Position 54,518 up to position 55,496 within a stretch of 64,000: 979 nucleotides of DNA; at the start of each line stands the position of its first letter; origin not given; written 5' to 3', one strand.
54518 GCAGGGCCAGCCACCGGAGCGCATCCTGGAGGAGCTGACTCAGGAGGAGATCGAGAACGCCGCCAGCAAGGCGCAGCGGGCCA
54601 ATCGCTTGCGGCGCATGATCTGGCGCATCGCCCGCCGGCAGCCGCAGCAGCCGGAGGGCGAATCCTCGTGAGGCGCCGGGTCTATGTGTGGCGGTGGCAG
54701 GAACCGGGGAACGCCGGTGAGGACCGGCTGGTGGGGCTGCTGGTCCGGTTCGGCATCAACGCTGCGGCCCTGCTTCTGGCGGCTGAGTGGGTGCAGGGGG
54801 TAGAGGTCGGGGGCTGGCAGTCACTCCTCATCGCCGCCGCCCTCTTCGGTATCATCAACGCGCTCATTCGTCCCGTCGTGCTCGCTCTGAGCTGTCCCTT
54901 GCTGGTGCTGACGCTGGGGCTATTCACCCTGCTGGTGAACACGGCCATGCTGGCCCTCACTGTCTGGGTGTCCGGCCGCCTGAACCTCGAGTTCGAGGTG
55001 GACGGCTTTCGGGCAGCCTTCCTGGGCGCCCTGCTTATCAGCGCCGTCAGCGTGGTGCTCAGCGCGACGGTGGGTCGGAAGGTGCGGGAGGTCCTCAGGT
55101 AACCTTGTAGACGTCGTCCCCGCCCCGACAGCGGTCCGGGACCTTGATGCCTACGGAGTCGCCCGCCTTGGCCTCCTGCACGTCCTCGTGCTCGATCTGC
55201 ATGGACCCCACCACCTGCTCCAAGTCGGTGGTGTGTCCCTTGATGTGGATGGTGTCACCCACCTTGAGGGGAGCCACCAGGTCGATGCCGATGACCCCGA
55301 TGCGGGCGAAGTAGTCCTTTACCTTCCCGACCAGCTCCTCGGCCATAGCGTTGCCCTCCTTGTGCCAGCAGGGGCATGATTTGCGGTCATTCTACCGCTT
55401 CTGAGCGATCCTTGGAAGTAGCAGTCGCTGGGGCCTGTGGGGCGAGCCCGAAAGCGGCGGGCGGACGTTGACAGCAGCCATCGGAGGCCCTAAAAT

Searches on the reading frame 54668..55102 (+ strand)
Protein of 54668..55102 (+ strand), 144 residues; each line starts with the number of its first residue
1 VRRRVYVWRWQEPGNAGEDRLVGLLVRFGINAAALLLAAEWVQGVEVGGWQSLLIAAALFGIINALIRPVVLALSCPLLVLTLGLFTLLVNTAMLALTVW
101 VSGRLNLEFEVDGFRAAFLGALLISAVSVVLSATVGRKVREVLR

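Call 3: search_protein_families(library=pfam, proteins=[window:54668-55102:+])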
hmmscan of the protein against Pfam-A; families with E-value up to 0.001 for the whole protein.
window:54668-55102:+ (144 aa): 1 family
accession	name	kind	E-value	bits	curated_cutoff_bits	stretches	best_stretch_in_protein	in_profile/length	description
PF04020.18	Phage_holin_4_2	-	5.6e-27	94.8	28.8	1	23-130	2-105/105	Mycobacterial 4 TMS phage holin, superfamily IV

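Call 4: search_protein_families(library=ncbifam, proteins=[window:54668-55102:+])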
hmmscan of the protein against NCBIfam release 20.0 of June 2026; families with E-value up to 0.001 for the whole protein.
window:54668-55102:+ (144 aa): 0 families

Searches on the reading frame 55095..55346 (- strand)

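Call 3: search_protein_families(library=pfam, proteins=[window:55095-55346:-])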
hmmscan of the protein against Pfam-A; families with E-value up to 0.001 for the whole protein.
window:55095-55346:- (83 aa): 1 family
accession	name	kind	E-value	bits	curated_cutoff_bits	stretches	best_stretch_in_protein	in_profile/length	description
PF03144.31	GTP_EFTU_D2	-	1.5e-06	28.9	30.3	1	27-69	13-58/73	Elongation factor Tu domain 2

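Call 4: search_protein_families(library=ncbifam, proteins=[window:55095-55346:-])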
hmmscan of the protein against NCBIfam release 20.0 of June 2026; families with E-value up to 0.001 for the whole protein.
window:55095-55346:- (83 aa): 0 families
